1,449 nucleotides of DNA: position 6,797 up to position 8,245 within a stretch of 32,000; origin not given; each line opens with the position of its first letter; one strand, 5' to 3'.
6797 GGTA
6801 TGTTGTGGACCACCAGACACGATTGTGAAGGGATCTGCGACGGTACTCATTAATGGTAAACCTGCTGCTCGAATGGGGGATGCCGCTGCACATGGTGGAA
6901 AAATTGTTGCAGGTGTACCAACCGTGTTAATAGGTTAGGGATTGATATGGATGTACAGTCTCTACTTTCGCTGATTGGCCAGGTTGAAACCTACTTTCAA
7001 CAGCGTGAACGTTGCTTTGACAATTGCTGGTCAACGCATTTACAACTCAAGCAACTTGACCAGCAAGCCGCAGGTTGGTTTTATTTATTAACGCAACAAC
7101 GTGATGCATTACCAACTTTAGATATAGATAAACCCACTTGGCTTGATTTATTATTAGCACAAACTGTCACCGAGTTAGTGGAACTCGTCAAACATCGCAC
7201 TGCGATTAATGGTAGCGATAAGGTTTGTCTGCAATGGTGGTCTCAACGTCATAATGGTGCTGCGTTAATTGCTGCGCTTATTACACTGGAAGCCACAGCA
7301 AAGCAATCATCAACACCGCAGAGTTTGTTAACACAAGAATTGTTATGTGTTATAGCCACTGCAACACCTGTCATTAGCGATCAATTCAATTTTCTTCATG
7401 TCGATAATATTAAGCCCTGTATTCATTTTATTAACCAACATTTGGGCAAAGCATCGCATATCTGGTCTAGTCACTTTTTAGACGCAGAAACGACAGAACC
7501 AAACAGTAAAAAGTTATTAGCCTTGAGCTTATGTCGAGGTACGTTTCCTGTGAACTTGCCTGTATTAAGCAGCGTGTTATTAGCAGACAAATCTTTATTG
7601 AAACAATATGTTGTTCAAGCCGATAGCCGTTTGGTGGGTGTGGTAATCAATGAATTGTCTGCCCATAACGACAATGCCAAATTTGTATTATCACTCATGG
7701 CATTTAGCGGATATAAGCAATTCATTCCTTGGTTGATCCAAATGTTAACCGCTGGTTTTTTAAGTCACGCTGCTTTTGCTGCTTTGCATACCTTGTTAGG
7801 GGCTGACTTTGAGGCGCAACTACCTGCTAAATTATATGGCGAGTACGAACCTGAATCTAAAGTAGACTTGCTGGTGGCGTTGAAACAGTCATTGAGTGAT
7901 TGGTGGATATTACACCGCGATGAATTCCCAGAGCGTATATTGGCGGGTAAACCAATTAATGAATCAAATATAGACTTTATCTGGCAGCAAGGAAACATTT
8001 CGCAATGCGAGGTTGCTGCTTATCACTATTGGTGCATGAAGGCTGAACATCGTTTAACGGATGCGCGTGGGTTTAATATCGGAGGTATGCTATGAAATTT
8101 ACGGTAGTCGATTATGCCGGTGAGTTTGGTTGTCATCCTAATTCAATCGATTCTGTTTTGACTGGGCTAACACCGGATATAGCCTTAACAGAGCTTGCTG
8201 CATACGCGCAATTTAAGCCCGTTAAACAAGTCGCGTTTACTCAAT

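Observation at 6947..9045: Cargo position after PAAR is filled by a helical-repeat protein and a catalytically degenerate thiolase-fold protein, not a toxin/immunity pair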

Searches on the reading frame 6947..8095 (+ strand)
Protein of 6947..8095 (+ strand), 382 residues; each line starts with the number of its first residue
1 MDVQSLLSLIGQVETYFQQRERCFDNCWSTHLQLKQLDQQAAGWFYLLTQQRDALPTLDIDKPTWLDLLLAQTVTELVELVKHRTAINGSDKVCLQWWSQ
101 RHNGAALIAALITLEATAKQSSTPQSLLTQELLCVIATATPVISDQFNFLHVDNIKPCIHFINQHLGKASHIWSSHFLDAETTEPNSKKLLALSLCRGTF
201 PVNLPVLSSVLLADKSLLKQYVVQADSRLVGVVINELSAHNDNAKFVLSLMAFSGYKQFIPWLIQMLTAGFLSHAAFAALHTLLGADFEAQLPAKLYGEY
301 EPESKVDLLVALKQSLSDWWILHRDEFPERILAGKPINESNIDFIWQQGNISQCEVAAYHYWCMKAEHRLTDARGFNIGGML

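Call 4: search_protein_families(library=pfam, proteins=[window:6947-8095:+], max_evalue=1)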
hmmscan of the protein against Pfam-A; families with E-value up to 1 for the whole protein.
window:6947-8095:+ (382 aa): 1 family
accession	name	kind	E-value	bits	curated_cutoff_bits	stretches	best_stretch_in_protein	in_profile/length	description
PF19377.4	DUF5952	-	0.19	12.3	25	1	128-166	19-57/93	Family of unknown function (DUF5952)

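Call 5: search_protein_families(library=ncbifam, proteins=[window:6947-8095:+], max_evalue=1)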
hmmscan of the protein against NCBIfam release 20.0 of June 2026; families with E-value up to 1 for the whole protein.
window:6947-8095:+ (382 aa): 1 family
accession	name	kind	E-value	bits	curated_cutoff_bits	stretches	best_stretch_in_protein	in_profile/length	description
TIGR02972.1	TMAO_torE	equivalog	0.066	13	77.75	1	247-274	23-49/49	trimethylamine N-oxide reductase system protein TorE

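Call 14: find_homologous_proteins(query=window:6947-8095:+, max_evalue=0.001)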
Query window:6947-8095:+ (382 aa): 22 proteins with E <= 0.001 among 8000 candidates.
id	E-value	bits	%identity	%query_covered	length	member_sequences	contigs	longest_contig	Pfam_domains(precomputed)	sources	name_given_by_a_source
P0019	1.2e-244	829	95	100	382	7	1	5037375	-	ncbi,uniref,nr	ncbi:hypothetical protein HWV03_11805 [Moritella sp. 36]|uniref:hypothetical protein n=1 Tax=Moritel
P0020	2.3e-178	611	70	100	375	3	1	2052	-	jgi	-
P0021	4.1e-174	597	69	100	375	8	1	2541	-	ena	-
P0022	6.8e-174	596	70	100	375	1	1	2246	-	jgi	-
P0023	1.1e-173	596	70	100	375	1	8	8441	-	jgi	-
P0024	1.7e-172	592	68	100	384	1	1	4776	-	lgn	-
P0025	3.1e-172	591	68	98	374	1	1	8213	-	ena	-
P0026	3.8e-172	591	68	98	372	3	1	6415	-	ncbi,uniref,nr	ncbi:MAG: hypothetical protein HRT95_17635 [Moritella sp.]|uniref:hypothetical protein n=1 Tax=Morit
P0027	5.8e-172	590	69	98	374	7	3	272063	-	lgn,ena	-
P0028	1.6e-170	585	68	100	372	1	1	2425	-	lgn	-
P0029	4.0e-170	584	67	98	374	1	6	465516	-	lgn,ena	-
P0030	2.1e-169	582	67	98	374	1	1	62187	-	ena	-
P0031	1.4e-168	579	67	98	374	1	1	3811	-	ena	-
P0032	1.9e-168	578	68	98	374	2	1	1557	-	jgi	-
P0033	1.9e-166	572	66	100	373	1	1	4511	-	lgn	-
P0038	1.3e-158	546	64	100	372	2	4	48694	-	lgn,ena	-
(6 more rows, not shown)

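Call 20: search_solved_structures(query=A2, max_evalue=10, show_alignments=1)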
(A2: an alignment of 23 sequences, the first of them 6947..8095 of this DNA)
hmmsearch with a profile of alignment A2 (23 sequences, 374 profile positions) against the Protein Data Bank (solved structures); distinct sequences matched with E-value up to 10: 1.
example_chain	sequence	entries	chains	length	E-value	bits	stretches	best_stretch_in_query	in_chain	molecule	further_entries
6idv_A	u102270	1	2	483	0.28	13.4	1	122-196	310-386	Peptide Asparaginyl Ligases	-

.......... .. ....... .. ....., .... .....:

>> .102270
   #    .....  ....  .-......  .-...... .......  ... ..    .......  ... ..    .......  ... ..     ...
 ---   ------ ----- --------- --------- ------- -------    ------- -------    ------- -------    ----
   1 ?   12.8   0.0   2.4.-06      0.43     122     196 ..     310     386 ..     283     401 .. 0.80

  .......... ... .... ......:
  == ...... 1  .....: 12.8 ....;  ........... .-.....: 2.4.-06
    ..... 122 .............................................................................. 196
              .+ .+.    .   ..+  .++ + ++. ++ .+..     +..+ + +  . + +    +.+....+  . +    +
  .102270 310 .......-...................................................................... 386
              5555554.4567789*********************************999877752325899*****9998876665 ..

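Call 29: predict_structure(alignment_id=A2)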
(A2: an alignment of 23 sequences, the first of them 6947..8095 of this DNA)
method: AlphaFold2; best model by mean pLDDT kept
length: 382 residues; sequences in the alignment: 23
mean_pLDDT: 63.9   pTM: 0.45
mean pLDDT of the five models: 63.9, 60.3, 60.2, 57.2, 54.8
residues with pLDDT >= 90: 16; 70-90: 158; 50-70: 103; < 50: 105
segments of 3 or more residues with pLDDT < 50: 25-31, 119-127, 140-214, 369-382
pLDDT, mean of each block of 10 residues (from residue 1): 80 81 46 66 83 80 83 80 73 74 64 61 48 55 38 41 38 30 33 29 33 49 68 66 65 83 86 80 85 73 76 92 89 80 66 61 57 41 41
secondary structure, 60 per line:
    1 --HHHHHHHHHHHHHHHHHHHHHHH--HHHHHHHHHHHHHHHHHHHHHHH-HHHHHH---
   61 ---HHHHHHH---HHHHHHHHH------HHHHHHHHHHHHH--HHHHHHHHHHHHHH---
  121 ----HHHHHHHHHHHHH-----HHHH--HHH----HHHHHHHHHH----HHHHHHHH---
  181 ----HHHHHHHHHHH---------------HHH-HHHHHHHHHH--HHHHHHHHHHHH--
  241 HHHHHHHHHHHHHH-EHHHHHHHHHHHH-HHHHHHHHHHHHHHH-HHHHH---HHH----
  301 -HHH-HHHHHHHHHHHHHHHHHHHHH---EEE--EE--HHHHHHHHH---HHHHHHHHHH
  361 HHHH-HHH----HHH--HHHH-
elements in order: H3-25 H28-50 H52-57 H64-70 H74-82 H89-101 H104-117 H125-137 H143-146 H156-165 H170-177 H185-195 H215-224 H227-238 H241-254 H257-268 H270-284 H286-290 H306-326 E330-332 H339-347 H351-364 H378-381

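Call 33: search_protein_families(library=ncbifam, alignment_id=A2, max_evalue=10)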
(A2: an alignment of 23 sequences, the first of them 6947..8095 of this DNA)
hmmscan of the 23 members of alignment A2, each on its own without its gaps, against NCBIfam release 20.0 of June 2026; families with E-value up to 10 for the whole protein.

A. member 1, window:6947-8095:+ (382 aa): 1 family
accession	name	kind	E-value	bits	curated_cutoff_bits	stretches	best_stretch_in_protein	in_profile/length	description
TIGR02972.1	TMAO_torE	equivalog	0.066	13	77.75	1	247-274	23-49/49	trimethylamine N-oxide reductase system protein TorE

B. families by the number of members that match (of 23 scanned): 5 families
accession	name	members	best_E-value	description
TIGR02972.1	TMAO_torE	20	0.04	trimethylamine N-oxide reductase system protein TorE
TIGR02270.1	TIGR02270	9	0.0007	TIGR02270 family protein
TIGR02379.1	ECA_wecE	1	0.058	dTDP-4-amino-4,6-dideoxy-D-glucose transaminase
NF008687.0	PRK11706.1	1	0.079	dTDP-4-amino-4,6-dideoxygalactose transaminase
NF007607.0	PRK10254.1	1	0.11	proofreading thioesterase EntH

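Call 40: fold_search(model_id=the predicted structure, library=pdb)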
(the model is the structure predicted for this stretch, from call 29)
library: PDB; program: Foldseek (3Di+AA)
matches with E <= 10: 254; with E <= 0.001: 0
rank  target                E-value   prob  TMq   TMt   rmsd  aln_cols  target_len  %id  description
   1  7q4p_A                4.1e-01  0.44  0.18  0.25  17.0       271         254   13  U2 snRNP after ATP-dependent remodelling (released 2022-03-30)
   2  2z6h                  4.9e-01  0.35  0.26  0.21  14.7       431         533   12  Crystal Structure of Beta-Catenin Armadillo Repeat Region and Its C-Terminal domain (released 2008-02-12)
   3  5k6s_A                5.2e-01  0.14  0.15  0.17  17.8       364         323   10  The structure of the PP2A B56 subunit BubR1 complex (released 2016-12-07)
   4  4fp7_A                5.9e-01  0.13  0.17  0.15  17.4       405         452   12  2.2A resolution structure of Proteasome Assembly Chaperone Hsm3 (released 2013-04-10)
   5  9nkg_W                8.0e-01  0.13  0.20  0.18  22.3       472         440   11  Structure of substrate engaged MIDN-bound human 26S proteasome, EB-MIDN (Composite map) (released 2025-05-07)
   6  2gl7_A                8.4e-01  0.25  0.25  0.21  12.5       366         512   12  Crystal Structure of a beta-catenin/BCL9/Tcf4 complex (released 2006-10-31)
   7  9i8x_A                8.7e-01  0.30  0.28  0.24  12.4       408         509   13  Beta-catenin armadillo with cyclic peptide and Compound 2 (released 2026-02-18)
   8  5ko2_A                9.1e-01  0.06  0.11  0.06  31.7       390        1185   15  Mouse pgp 34 linker deleted mutant Hg derivative (released 2016-11-30)
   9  4mfu                  1.1e+00  0.13  0.22  0.19  19.7       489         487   13  Crystal structure of human CTNNBL1(residues 77~563) (released 2014-03-12)
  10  7sqc_H3               1.2e+00  0.18  0.26  0.23  15.6       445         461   10  Ciliary C1 central pair apparatus isolated from Chlamydomonas reinhardtii (released 2022-04-13)
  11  7sqc_H5               1.2e+00  0.10  0.18  0.16  15.6       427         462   10  Ciliary C1 central pair apparatus isolated from Chlamydomonas reinhardtii (released 2022-04-13)
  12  8z0u                  1.4e+00  0.20  0.25  0.21  13.2       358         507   13  Human beta-catenin crystal structure (released 2024-05-22)
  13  4r11_C                1.4e+00  0.09  0.18  0.15  17.0       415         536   14  A conserved phosphorylation switch controls the interaction between cadherin and beta-catenin in vitro and in vivo (released 2015-04-29)
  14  9evs_1t               1.6e+00  0.13  0.20  0.17  19.7       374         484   10  Structure of the flowering plant mitoribosome with P-site tRNA (released 2025-09-03)
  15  4zlh_B                1.7e+00  0.13  0.18  0.20  15.5       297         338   13  Structure of the LapB cytoplasmic domain at 2 angstroms (released 2015-11-11)
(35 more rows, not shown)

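Call 42: search_protein_representatives(alignment_id=A2)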
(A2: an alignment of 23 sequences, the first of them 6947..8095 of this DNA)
Query: 23 sequences, 374 profile positions. Proteins with E-value up to 0.001 (for the whole library): 26; up to 1e-10: 8; up to 1e-30: 1. The best 26 are listed.
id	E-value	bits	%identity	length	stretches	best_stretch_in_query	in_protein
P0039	5.0e-193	657.7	-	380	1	2-374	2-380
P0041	8.7e-18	81.0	-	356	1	208-353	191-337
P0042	1.1e-15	74.1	-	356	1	190-338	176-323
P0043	3.9e-15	72.2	-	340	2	234-355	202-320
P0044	3.7e-14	69.0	-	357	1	202-356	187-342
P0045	1.2e-13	67.3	-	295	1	156-366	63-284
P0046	2.4e-13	66.3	-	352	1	77-352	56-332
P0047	3.8e-13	65.7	-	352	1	204-355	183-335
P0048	4.3e-10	55.6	-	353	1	196-353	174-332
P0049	4.4e-10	55.6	-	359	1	206-352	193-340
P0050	5.1e-10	55.4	-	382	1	221-367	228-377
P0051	2.3e-09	53.2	-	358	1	199-354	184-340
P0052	2.6e-09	53.0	-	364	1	207-354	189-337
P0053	2.3e-08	49.9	-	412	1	207-313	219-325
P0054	4.0e-08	49.2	-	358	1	184-337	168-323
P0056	1.2e-07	47.6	-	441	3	236-330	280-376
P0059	4.3e-06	42.5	-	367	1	204-339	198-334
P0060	4.4e-06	42.4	-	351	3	3-80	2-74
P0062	9.5e-06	41.3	-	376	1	101-351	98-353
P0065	2.0e-04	37.0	-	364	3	201-278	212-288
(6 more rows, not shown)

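Call 44: search_protein_families(library=ncbifam, proteins=[P0041, P0042, P0043, P0044, P0045, P0046, P0050, P0053, P0056, P0062], max_evalue=0.1)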
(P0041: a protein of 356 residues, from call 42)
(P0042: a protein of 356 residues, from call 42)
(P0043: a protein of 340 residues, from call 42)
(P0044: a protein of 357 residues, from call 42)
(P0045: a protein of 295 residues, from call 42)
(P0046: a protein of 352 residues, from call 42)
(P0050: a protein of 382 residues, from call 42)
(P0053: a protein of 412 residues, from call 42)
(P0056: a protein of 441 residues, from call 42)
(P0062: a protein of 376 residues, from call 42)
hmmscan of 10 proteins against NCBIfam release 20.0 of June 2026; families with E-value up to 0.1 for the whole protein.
P0041 (356 aa): 0 families

P0042 (356 aa): 0 families

P0043 (340 aa): 0 families

P0044 (357 aa): 1 family
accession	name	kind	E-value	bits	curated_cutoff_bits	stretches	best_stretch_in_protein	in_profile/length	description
NF004712.0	PRK06052.1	subfamily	0.092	11.8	387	0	169-227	132-189/344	methionine synthase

P0045 (295 aa): 0 families

P0046 (352 aa): 0 families

P0050 (382 aa): 2 families
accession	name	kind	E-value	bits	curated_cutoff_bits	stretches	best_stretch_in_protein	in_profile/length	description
NF046070.1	PyrdoxPyrvTramin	equivalog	0.029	13.2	600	1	139-209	6-78/369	pyridoxamine--pyruvate transaminase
NF052426.1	TransRegMSMEG_1198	equivalog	0.052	13.1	300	1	308-374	134-202/236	MSMEG_1198 family transcriptional regulator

P0053 (412 aa): 0 families

P0056 (441 aa): 0 families

P0062 (376 aa): 0 families

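Call 49: find_related_loci(query=A4, collection=genome_contigs, flank=10000)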
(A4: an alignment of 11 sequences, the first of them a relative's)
Query A4 (356 aa) in genome_contigs; peptide patterns used: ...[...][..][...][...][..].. (x = any residue, [..] = any of these).
46 stretches matched a pattern; 7 encode a relative of the query (tblastn E <= 1e-3); 7 distinct loci.
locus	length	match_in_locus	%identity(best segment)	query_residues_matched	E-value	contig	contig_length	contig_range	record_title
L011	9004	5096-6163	96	1-356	0e+0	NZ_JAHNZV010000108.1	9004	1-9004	Psychromonas antarctica strain DSM 10704 Node_108, whole genome shotgun sequence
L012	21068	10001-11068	63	1-356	1e-152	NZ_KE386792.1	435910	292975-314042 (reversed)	Psychromonas aquimarina ATCC BAA-1526 G337DRAFT_scaffold00002.2, whole genome shotgun sequence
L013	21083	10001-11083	47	8-356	2e-94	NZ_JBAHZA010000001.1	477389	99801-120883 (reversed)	Psychromonas arctica strain 14N.309.X.SLOW.A.F1 NODE_1, whole genome shotgun sequence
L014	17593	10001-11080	47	8-356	3e-88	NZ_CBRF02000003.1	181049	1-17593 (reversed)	Psychromonas sp. SP041, whole genome shotgun sequence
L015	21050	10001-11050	42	7-356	4e-73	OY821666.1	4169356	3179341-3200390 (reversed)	MAG: uncultured Psychromonas sp. isolate a91dbc3e-702d-42bd-9e06-0a323c647f35 genome assembly, chromosome: 1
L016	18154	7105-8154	41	7-356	1e-71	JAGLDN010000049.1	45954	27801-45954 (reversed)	MAG: Psychromonas sp. isolate SW_4_36 ROV167.bin.36.fa_49, whole genome shotgun sequence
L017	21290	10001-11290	32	7-349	1e-51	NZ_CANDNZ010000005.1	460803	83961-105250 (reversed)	Thalassomonas sp. RHCl1 NODE_5_length_460803_cov_99.6885, whole genome shotgun sequence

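Call 53: search_protein_families(library=pfam, proteins=[L012:12053-16147:+, L013:12064-16590:+, L014:12061-16635:+, L011:7153-9003:+, L012:16147-16539:+, L013:16601-17077:+], max_evalue=0.01)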
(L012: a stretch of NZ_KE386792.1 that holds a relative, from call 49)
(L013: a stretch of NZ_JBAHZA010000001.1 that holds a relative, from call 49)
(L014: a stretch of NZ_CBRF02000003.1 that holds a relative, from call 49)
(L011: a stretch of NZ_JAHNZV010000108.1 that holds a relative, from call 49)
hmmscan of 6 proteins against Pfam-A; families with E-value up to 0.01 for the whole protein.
L012:12053-16147:+ (1364 aa): 3 families
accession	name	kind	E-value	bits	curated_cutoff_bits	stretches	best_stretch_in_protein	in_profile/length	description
PF05593.20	RHS_repeat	-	1.1e-55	185.5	22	4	488-524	1-37/38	RHS Repeat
PF20148.4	DUF6531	-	4.6e-18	65.8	24.1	1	159-216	1-58/74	Domain of unknown function (DUF6531)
PF03527.20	RHS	-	1.3e-10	41.4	27.9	1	1090-1122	1-33/38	RHS protein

L013:12064-16590:+ (1508 aa): 4 families
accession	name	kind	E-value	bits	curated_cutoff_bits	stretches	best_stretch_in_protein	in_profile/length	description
PF05593.20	RHS_repeat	-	7e-58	192.5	22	7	524-560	1-37/38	RHS Repeat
PF20148.4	DUF6531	-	1.5e-18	67.3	24.1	1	153-208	1-55/74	Domain of unknown function (DUF6531)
PF03527.20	RHS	-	2.1e-10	40.7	27.9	1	1109-1140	1-32/38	RHS protein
PF08808.17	RES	-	0.0011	19.4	23.2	1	1422-1493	65-137/157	RES domain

L014:12061-16635:+ (1524 aa): 3 families
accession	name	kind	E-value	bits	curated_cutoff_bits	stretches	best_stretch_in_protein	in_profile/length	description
PF05593.20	RHS_repeat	-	3.9e-52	174.1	22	6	524-560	1-37/38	RHS Repeat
PF20148.4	DUF6531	-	1.4e-16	61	24.1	1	153-208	1-55/74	Domain of unknown function (DUF6531)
PF03527.20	RHS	-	2e-11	44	27.9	1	1115-1147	1-33/38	RHS protein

L011:7153-9003:+ (617 aa): 2 families
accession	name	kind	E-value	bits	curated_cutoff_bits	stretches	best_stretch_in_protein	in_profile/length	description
PF05593.20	RHS_repeat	-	2.4e-24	85.6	22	4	465-501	1-37/38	RHS Repeat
PF20148.4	DUF6531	-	7.2e-19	68.3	24.1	1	157-242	1-73/74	Domain of unknown function (DUF6531)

L012:16147-16539:+ (130 aa): 0 families

L013:16601-17077:+ (158 aa): 0 families
